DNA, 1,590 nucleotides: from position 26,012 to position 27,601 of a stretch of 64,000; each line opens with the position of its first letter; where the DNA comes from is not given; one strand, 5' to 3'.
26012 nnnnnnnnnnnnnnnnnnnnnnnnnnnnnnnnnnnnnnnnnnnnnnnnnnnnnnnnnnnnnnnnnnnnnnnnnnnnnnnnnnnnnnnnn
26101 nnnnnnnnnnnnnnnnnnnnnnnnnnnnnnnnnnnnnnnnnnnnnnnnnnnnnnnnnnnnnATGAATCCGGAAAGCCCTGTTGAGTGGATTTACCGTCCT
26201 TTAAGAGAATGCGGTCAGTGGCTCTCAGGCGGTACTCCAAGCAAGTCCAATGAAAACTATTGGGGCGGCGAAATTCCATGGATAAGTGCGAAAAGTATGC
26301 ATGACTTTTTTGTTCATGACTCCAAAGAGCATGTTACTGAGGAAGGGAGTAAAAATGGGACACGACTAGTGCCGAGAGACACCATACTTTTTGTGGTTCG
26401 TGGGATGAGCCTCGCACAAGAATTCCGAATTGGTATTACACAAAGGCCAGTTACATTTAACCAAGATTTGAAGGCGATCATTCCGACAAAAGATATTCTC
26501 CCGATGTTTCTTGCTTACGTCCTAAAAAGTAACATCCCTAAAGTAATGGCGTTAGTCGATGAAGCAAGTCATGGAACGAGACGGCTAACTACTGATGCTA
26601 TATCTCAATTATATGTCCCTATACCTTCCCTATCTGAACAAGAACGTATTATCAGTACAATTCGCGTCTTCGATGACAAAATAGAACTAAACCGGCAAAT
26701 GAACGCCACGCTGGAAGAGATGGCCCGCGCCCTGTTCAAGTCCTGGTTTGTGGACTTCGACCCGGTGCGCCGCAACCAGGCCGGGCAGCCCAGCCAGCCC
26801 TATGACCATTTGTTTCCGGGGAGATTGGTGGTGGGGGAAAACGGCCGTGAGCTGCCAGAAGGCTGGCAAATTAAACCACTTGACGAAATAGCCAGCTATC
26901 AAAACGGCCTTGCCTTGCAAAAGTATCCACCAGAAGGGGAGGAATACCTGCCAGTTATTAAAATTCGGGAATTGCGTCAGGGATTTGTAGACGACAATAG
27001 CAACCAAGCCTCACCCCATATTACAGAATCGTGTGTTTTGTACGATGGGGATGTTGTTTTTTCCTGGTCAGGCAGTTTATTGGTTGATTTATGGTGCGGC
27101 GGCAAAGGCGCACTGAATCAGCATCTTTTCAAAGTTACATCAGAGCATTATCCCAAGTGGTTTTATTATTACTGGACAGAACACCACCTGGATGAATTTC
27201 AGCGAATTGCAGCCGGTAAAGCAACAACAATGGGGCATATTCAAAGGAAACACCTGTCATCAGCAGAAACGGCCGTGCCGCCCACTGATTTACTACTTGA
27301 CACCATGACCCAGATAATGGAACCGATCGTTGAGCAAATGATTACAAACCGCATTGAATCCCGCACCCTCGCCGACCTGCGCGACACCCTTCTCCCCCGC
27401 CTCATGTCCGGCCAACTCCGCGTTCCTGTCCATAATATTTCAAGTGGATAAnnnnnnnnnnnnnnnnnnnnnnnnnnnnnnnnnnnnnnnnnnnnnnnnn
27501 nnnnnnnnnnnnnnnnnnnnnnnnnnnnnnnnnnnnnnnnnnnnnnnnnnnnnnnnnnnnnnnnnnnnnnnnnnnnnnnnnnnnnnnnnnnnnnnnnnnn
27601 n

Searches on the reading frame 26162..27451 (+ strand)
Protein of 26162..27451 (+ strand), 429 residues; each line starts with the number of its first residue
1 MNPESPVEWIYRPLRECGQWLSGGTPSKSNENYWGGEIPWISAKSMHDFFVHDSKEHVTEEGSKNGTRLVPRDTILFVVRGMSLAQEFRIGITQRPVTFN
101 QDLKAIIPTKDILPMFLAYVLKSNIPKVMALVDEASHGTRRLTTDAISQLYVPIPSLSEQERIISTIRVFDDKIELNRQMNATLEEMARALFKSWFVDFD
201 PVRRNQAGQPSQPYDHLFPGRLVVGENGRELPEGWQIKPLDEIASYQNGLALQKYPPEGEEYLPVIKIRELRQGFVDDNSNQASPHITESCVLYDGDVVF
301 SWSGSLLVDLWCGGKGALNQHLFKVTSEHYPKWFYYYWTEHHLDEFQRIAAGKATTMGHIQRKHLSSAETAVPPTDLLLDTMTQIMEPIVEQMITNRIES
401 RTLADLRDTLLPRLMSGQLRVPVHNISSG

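Call 15: search_protein_families(library=pfam, proteins=[window:26162-27451:+], max_evalue=0.001)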
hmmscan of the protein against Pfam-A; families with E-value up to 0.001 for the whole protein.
window:26162-27451:+ (429 aa): 1 family
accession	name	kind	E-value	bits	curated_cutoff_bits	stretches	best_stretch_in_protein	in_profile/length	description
PF01420.25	Methylase_S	-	2.5e-27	96.6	22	2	6-186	1-168/168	Type I restriction modification DNA specificity domain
